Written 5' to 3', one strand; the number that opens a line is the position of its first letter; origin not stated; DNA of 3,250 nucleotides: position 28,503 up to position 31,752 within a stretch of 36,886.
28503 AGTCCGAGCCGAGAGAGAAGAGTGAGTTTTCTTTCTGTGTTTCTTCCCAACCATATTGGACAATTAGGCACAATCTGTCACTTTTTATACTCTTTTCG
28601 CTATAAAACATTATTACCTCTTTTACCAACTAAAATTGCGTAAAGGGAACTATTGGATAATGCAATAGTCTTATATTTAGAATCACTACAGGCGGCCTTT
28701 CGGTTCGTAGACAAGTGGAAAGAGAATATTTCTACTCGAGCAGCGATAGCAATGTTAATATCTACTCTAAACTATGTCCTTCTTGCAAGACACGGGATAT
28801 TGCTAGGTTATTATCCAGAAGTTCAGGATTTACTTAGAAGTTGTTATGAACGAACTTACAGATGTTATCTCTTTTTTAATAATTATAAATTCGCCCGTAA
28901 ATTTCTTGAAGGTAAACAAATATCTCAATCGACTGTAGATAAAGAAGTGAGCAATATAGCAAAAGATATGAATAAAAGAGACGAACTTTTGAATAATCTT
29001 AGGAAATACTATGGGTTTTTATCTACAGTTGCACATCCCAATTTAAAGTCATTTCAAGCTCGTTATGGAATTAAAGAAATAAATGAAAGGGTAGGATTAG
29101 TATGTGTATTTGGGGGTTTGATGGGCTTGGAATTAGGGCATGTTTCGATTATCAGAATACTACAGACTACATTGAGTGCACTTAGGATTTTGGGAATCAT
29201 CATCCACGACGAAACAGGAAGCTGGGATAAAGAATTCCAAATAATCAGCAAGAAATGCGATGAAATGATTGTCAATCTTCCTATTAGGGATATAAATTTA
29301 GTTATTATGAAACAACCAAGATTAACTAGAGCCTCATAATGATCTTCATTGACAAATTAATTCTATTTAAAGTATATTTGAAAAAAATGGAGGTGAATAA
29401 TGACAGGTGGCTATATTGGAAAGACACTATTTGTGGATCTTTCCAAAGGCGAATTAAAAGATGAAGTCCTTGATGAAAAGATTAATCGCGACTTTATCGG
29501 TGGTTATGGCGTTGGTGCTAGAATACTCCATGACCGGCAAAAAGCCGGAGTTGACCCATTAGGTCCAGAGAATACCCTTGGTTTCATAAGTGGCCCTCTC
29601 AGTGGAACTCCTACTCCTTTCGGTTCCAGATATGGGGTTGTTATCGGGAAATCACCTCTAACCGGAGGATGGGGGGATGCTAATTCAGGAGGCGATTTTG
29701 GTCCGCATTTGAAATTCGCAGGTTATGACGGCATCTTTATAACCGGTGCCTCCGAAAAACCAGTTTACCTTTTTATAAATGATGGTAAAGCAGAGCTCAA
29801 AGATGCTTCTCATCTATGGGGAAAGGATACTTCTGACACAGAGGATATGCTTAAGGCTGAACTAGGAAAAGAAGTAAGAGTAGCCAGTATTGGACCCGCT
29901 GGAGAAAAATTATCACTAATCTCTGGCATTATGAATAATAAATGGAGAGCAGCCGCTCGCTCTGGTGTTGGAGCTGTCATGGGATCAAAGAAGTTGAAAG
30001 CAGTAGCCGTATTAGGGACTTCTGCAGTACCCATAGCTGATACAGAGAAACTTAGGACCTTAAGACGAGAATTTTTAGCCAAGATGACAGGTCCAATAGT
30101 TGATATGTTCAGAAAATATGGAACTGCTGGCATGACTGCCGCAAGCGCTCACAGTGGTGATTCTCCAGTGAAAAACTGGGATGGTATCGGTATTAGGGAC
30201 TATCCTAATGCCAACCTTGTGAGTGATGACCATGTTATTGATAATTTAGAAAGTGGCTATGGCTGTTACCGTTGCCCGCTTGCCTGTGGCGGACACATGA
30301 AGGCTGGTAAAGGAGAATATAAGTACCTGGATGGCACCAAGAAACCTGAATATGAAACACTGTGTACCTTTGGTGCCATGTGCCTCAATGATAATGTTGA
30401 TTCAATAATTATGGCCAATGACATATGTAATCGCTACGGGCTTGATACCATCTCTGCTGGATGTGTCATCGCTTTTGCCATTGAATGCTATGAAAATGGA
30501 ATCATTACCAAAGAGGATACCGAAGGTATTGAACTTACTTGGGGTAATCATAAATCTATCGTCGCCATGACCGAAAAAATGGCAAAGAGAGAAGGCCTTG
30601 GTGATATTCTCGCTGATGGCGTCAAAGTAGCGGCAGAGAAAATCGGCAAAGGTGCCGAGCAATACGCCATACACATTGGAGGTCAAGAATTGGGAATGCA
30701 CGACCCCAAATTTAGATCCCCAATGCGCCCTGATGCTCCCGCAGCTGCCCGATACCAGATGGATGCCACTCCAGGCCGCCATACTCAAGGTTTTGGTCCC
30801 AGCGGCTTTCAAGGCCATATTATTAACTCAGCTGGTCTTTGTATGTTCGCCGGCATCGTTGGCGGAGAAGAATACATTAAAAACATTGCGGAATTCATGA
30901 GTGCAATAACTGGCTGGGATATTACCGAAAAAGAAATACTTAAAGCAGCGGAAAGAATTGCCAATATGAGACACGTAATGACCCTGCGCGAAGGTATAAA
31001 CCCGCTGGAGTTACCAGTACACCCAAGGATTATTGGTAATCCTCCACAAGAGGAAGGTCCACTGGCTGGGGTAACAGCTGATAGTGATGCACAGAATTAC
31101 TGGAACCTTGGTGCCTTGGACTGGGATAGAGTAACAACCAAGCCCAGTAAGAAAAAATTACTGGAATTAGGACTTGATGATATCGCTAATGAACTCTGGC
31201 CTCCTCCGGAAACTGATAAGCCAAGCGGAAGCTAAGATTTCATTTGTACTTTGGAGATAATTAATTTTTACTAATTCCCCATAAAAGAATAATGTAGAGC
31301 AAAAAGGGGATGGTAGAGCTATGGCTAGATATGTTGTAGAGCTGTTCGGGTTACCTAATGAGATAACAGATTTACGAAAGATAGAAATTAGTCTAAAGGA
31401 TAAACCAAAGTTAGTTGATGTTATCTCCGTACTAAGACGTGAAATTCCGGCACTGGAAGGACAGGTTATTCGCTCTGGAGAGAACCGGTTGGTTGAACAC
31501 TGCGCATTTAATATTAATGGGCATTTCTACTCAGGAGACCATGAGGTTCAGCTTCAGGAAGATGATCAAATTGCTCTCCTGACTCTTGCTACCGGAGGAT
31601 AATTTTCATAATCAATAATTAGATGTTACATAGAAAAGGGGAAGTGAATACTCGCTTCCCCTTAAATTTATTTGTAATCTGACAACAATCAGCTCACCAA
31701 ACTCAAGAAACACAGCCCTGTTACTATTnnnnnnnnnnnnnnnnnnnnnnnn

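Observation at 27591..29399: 1.8-kb AT-rich orphan-gene islet inserted between two tandem AOR paralogs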

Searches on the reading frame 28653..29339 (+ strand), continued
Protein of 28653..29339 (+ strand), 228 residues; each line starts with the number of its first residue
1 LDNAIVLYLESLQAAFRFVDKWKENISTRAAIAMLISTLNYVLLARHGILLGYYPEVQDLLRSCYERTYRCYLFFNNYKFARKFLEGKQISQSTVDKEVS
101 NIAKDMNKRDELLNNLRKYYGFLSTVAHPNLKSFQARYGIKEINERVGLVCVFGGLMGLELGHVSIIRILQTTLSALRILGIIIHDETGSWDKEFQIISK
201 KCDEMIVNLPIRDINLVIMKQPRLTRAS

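Call 67: fold_search(model_id=the predicted structure, library=pdb)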
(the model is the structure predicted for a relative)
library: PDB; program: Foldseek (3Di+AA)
matches with E <= 10: 351; with E <= 0.001: 0
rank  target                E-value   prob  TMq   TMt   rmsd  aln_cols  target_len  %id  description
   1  4tql_A                5.5e-02  0.28  0.16  0.18  34.6       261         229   14  Computationally designed three helix bundle (released 2014-10-15)
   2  4tql_B                6.0e-02  0.44  0.17  0.19  31.1       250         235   14  Computationally designed three helix bundle (released 2014-10-15)
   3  7tvb                  3.0e-01  0.18  0.16  0.08  22.5       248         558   14  Stat5A Core in Complex with AK305 (released 2023-02-15)
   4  3m3w_A                3.5e-01  0.09  0.13  0.12  31.9       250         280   14  Crystal structure of mouse PACSIN3 BAR domain mutant (released 2011-03-16)
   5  8oyy_A                3.6e-01  0.21  0.20  0.23  13.1       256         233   13  De novo designed soluble GPCR-like fold GLF_32 (released 2023-10-18)
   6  7ubt                  4.2e-01  0.23  0.18  0.10  20.4       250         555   12  Stat5a Core in complex with Compound 18 (released 2023-02-15)
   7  7uc7                  4.6e-01  0.21  0.19  0.10  20.7       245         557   12  Stat5a Core in complex with Compound 17 (released 2023-02-15)
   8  9m1h_A                4.8e-01  0.30  0.26  0.25  11.9       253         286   12  Cryo-EM structure of PGE2-EP1-Gq complex (released 2025-04-30)
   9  7uc6                  4.8e-01  0.21  0.19  0.10  21.4       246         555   13  Stat5a Core in complex with Compound 12 (released 2023-02-15)
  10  5cwi                  4.8e-01  0.11  0.15  0.16  21.4       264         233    8  Crystal structure of de novo designed helical repeat protein DHR18 (released 2015-12-16)
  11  8oyy_B                5.2e-01  0.20  0.21  0.23  13.2       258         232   13  De novo designed soluble GPCR-like fold GLF_32 (released 2023-10-18)
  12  7tva_A                5.5e-01  0.20  0.18  0.10  21.4       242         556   13  Stat5a Core in complex with AK2292 (released 2023-02-15)
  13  6tug_B                7.6e-01  0.41  0.31  0.21  12.6       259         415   12  Enterococcus italicus Csm6 bound to cyclic hexa-2'-fluoro-hexa-dAMP (released 2020-02-26)
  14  8iuk_R                7.9e-01  0.23  0.27  0.25   9.9       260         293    9  Cryo-EM structure of the PGF2-alpha-bound human PTGFR-Gq complex (released 2023-07-12)
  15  9cpc_3R               9.1e-01  0.09  0.16  0.16  28.1       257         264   14  Atomic model of porcine brain ventricles cilia doublet microtubule (48-nm periodicity) (released 2024-10-23)
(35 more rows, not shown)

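Call 69: search_protein_families(library=phrogs, proteins=[P0002, P0006], max_evalue=0.1)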
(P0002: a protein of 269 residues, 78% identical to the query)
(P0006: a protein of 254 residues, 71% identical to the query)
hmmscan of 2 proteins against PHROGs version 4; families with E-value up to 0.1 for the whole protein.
P0002 (269 aa): 3 families
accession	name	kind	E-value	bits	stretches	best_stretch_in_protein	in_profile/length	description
phrog_27456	-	unknown function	0.043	14.4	1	152-228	239-314/341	-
phrog_10365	-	transcription regulation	0.046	14.9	0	116-161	24-69/128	late transcriptional activator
phrog_5442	-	unknown function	0.084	14.4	0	26-82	28-84/103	-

P0006 (254 aa): 1 family
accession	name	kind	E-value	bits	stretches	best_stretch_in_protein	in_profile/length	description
phrog_10365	-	transcription regulation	0.09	13.9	0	116-161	24-69/128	late transcriptional activator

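Call 70: search_protein_families(library=padloc, alignment_id=A4, max_evalue=0.1)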
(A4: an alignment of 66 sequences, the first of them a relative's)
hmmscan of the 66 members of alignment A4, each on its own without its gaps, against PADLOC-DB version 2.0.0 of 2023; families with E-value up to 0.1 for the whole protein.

A. member 1, P0002 (269 aa): 1 family
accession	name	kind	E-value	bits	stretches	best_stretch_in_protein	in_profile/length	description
PDLC01959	CARF9--CARF_HEPN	-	0.0034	14.5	1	114-175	326-385/436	-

B. families by the number of members that match (of 66 scanned): 6 families
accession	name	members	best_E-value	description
PDLC01959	CARF9--CARF_HEPN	3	0.0034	-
PDLC05034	PDC-S52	2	0.00033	-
PDLC03859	LmuB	1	9.5e-05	-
PDLC03479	REase_II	1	0.003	Type II restriction enzyme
PDLC04624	PDC-M38B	1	0.014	-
PDLC04201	HEC-01B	1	0.025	-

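Call 73: fold_search(model_id=the predicted structure, library=viral)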
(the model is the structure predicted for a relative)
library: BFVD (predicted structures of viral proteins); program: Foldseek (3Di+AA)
matches with E <= 10: 255; with E <= 0.001: 0
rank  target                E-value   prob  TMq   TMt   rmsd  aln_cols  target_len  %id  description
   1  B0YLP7                2.5e-01  0.10  0.15  0.12  24.0       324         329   11  Uncharacterized protein [Glossina hytrovirus (isolate Glossina pallidipes/Ethiopia/Seibersdorf/-)]
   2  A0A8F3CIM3            3.6e-01  0.38  0.28  0.21  16.2       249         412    9  Uncharacterized protein [Ranid herpesvirus 4]
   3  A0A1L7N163            4.6e-01  0.16  0.20  0.19  16.4       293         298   10  Putative virion structural protein [Ralstonia phage RP12]
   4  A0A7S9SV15            6.1e-01  0.23  0.26  0.25  19.9       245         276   12  Hemolysin-III related protein [Virus NIOZ-UU159]
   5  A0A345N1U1            6.1e-01  0.13  0.18  0.14  16.2       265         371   11  (no name in the UniProt tables at hand)
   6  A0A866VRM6            7.0e-01  0.28  0.26  0.26  13.3       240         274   12  G protein-coupled receptor-6.3 [Elephant endotheliotropic herpesvirus 3A]
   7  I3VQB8                7.0e-01  0.09  0.14  0.11  31.8       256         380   14  B123 [miniopterid betaherpesvirus 1]
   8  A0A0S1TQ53            9.6e-01  0.30  0.26  0.19  11.7       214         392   13  G protein-coupled receptor-6.1 [Elephant endotheliotropic herpesvirus 4]
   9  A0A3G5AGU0            1.0e+00  0.16  0.26  0.19  23.3       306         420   11  G-protein coupled receptors family 3 profile domain-containing protein [Solumvirus sp.]
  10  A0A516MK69            1.1e+00  0.21  0.28  0.27  12.9       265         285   11  (no name in the UniProt tables at hand)
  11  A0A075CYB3            1.1e+00  0.04  0.11  0.10  31.3       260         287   11  Protein EE1A [Elephant endotheliotropic herpesvirus 5]
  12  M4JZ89                1.1e+00  0.09  0.16  0.17  18.6       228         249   10  Membrane protein EE35 [Elephantid herpesvirus 1]
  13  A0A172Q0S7            1.2e+00  0.08  0.16  0.18  32.1       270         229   13  PspA/IM30 family protein [Acinetobacter phage vB_AbaM_ME3]
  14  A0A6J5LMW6            1.2e+00  0.10  0.19  0.14  20.2       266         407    9  DNA circulation, N-terminal [uncultured Caudovirales phage]
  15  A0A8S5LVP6            1.3e+00  0.10  0.20  0.12  21.8       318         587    9  Uncharacterized protein [Siphoviridae sp. ctFn287]
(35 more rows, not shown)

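Call 96: search_protein_families(library=pfam, proteins=[L002:2024-2266:+], max_evalue=0.01)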
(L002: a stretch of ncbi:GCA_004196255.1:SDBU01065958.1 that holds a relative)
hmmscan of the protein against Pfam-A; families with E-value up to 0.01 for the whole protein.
L002:2024-2266:+ (80 aa): 0 families

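Call 103: search_protein_representatives(alignment_id=A4)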
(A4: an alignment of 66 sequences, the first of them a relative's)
Query: 66 sequences, 256 profile positions. Proteins with E-value up to 0.001 (for the whole library): 132; up to 1e-10: 86; up to 1e-30: 42. The best 132 are listed.
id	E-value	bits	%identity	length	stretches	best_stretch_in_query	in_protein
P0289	4.0e-84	298.4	-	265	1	1-255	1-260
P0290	5.7e-83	294.6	-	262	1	2-253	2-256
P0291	1.9e-81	289.6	-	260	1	3-255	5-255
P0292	1.5e-78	280.1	-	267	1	1-254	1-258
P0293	1.2e-77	277.1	-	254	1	2-254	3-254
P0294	5.0e-77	275.1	-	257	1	2-254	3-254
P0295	7.9e-76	271.2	-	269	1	1-253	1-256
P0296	1.0e-71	257.7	-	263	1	4-254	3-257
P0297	5.2e-70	252.1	-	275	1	4-254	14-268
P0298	3.4e-69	249.5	-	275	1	3-254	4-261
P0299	9.9e-68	244.7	-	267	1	2-246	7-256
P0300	3.5e-65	236.3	-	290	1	9-246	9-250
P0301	3.5e-63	229.7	-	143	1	1-143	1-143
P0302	9.0e-63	228.4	-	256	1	1-251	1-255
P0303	4.3e-61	222.9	-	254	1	2-254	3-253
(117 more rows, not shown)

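Call 105: search_protein_families(library=pfam, alignment_id=A6, max_evalue=0.01)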
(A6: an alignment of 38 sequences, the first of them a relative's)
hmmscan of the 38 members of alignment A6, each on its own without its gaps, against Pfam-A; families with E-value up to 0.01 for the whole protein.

A. member 1, P0332 (403 aa): 1 family
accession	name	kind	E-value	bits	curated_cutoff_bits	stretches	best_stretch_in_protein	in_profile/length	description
PF18928.5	DUF5677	-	8.5e-07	29.6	27.1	1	214-287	3-78/166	Family of unknown function (DUF5677)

B. families by the number of members that match (of 38 scanned): 1 family
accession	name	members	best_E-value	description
PF18928.5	DUF5677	24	1.5e-08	Family of unknown function (DUF5677)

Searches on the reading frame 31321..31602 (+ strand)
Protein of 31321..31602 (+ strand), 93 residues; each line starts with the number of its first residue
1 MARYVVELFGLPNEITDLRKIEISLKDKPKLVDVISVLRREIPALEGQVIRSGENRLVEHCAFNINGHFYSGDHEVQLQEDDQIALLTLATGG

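Call 6: search_protein_families(library=pfam, proteins=[window:31321-31602:+], max_evalue=1)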
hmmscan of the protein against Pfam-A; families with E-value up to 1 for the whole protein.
window:31321-31602:+ (93 aa): 1 family
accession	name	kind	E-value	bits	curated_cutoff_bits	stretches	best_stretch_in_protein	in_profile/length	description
PF02597.26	ThiS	-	2.3e-06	28.5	22.5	1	6-93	1-76/76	ThiS family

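Call 8: search_protein_families(library=ncbifam, proteins=[window:31321-31602:+], max_evalue=1)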
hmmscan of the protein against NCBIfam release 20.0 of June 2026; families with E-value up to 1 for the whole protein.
window:31321-31602:+ (93 aa): 2 families
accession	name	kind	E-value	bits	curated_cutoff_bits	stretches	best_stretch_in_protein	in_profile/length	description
NF041918.1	SAMP1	equivalog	1.7e-06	28.4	60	1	6-93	3-91/91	ubiquitin-like small modifier protein 1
TIGR01687.1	moaD_arch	subfamily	2.2e-06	28.1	49.5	1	6-93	3-88/88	MoaD family protein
